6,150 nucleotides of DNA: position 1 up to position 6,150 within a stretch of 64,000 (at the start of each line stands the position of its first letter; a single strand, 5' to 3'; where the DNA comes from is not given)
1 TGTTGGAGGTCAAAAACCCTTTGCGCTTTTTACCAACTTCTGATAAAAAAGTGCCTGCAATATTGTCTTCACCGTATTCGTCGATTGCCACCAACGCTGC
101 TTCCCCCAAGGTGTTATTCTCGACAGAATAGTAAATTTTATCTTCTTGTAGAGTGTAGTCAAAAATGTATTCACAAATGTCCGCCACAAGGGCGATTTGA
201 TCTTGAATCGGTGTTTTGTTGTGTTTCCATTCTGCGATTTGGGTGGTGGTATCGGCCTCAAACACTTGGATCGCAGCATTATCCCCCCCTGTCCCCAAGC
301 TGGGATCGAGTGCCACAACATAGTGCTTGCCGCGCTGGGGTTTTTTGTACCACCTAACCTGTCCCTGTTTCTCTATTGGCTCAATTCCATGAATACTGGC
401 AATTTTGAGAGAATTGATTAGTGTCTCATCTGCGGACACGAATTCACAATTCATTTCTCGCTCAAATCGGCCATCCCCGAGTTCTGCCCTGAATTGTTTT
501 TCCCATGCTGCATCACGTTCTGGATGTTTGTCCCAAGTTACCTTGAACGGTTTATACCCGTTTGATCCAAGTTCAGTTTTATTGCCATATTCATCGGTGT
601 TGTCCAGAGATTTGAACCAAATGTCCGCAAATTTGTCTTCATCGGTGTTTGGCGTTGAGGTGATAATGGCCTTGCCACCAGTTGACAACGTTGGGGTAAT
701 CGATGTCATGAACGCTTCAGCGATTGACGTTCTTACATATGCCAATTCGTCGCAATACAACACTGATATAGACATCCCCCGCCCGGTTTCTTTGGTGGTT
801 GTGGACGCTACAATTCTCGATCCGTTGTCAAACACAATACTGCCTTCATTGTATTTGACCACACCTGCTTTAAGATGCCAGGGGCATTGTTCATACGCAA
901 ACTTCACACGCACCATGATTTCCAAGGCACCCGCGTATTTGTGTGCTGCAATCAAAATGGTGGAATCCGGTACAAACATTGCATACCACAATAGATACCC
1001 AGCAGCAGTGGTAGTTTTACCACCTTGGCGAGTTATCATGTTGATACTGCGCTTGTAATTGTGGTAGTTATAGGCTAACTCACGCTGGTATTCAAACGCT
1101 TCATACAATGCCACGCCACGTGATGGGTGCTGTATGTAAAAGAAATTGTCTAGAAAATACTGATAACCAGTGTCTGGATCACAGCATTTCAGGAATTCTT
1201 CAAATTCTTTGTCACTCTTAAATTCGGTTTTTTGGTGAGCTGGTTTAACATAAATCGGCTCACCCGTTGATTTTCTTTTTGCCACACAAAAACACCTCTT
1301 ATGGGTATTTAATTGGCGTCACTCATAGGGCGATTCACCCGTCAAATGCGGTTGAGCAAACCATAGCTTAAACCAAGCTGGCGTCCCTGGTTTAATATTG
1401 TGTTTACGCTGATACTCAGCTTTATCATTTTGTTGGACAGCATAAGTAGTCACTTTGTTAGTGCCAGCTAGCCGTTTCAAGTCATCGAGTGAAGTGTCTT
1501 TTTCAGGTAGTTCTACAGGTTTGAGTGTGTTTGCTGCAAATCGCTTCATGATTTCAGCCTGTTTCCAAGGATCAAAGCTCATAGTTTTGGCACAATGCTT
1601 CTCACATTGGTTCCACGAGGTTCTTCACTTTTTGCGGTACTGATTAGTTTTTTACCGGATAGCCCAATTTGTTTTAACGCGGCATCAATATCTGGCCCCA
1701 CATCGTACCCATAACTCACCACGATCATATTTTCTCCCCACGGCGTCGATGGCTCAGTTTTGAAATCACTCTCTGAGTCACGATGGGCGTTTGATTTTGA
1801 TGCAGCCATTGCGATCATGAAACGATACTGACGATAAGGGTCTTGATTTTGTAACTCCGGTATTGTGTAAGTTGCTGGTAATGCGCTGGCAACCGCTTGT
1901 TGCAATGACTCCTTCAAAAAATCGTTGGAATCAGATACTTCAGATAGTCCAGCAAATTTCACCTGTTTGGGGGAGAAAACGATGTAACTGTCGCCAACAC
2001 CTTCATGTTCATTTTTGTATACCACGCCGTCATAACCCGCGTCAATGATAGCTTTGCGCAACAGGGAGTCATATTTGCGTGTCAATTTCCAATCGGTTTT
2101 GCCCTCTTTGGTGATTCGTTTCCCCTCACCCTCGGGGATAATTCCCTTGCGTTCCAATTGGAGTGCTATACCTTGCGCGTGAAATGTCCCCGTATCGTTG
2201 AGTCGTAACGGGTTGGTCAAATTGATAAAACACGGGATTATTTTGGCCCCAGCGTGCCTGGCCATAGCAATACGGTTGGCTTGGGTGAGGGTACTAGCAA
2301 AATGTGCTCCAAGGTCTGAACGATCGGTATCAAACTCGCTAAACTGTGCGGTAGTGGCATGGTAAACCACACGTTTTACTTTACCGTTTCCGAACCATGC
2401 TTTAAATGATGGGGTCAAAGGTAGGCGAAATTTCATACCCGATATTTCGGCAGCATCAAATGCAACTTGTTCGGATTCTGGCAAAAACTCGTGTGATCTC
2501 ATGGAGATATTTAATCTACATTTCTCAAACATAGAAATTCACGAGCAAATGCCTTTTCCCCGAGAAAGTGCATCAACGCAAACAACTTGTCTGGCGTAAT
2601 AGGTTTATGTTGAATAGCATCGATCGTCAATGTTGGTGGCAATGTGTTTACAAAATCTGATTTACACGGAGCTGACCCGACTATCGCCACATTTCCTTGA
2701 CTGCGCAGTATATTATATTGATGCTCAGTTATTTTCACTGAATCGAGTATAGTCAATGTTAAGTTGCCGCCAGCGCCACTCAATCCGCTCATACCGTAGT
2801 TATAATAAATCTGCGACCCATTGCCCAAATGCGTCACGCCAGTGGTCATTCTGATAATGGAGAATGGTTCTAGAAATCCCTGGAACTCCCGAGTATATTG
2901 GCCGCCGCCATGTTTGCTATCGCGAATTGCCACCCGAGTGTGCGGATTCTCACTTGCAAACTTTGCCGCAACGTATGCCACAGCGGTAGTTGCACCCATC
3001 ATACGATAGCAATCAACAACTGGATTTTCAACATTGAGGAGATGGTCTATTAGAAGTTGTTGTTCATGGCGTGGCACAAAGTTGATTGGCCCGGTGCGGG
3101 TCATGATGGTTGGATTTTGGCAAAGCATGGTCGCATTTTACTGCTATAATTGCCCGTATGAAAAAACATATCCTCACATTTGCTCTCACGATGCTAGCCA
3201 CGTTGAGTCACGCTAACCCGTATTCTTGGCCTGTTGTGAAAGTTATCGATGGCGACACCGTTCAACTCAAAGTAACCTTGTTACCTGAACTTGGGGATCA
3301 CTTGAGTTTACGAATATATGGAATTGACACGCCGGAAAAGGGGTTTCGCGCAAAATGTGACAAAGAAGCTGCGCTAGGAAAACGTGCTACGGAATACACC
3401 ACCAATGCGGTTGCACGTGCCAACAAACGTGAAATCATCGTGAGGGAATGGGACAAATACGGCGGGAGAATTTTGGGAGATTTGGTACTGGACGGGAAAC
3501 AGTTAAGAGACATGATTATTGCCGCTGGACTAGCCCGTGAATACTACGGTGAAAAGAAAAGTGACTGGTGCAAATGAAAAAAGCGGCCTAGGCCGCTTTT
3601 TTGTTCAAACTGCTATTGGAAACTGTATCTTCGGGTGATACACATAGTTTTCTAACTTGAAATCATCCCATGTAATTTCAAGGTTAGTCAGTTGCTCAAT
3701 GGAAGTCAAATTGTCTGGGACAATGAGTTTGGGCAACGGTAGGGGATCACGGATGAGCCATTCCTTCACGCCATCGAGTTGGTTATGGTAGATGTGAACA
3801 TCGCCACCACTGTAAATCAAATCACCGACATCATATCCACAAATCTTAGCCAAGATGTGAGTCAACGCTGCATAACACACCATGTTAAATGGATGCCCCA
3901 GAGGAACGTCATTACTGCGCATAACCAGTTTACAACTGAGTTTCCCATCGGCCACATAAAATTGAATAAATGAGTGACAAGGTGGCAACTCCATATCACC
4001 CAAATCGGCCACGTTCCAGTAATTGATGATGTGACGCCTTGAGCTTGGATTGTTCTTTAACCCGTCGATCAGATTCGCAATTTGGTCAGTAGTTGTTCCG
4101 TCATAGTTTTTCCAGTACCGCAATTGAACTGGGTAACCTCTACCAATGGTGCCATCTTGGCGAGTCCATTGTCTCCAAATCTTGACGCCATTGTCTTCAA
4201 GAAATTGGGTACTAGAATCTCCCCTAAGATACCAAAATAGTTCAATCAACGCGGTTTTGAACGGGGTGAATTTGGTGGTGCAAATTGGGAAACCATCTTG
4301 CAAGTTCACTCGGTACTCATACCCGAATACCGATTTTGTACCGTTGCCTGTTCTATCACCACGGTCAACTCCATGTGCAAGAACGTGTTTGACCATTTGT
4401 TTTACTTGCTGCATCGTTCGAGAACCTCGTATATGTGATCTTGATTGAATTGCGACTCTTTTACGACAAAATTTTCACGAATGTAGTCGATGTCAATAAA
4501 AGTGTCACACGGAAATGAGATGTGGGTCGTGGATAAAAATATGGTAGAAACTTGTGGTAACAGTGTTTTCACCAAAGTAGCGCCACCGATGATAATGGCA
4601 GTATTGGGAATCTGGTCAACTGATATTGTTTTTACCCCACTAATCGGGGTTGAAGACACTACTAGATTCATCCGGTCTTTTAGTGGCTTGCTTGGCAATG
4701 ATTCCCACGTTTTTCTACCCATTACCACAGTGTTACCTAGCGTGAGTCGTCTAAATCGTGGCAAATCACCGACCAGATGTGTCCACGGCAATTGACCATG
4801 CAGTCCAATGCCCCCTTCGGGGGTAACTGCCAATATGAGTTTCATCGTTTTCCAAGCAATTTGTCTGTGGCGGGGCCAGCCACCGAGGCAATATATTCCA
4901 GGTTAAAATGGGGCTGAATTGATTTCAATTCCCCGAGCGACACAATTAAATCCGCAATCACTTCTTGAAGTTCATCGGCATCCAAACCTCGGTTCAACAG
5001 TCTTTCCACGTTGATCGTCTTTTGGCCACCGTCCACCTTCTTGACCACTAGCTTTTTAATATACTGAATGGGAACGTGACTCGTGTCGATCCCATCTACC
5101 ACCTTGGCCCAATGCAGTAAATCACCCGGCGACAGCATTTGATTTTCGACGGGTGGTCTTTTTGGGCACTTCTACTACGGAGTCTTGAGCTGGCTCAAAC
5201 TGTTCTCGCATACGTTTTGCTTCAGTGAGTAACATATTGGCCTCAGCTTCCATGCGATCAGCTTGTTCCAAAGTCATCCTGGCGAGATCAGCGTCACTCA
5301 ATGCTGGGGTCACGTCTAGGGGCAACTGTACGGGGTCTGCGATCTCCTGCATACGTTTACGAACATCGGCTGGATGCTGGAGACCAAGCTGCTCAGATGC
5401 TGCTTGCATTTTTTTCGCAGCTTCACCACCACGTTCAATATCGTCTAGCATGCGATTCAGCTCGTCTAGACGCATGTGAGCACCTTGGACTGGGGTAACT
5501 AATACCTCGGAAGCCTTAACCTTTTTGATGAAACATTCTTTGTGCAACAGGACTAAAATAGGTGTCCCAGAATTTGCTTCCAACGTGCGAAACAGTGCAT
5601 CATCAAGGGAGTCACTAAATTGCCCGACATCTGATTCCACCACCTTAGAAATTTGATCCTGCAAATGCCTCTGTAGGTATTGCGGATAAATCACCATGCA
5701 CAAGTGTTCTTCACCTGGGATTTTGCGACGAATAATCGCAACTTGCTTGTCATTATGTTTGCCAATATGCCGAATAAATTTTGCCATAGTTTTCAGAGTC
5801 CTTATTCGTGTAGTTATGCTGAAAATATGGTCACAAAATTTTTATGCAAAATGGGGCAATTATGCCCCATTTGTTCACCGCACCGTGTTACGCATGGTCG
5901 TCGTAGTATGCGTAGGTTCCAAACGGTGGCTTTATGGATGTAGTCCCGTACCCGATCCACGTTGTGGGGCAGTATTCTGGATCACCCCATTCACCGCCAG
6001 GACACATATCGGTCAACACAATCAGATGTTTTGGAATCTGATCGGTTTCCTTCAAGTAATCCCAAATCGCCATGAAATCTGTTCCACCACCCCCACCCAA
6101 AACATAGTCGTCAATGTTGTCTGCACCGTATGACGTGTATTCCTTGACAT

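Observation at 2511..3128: Catalytically dead terminase-ATPase paralog next to terL: possible decoy or packaging regulator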

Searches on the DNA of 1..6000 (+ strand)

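Call 8: search_dna_similar(query=window:1-6000:+, collection=phages, mode=near, max_rows=20)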
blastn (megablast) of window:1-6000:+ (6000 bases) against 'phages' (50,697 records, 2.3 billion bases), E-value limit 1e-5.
No match.
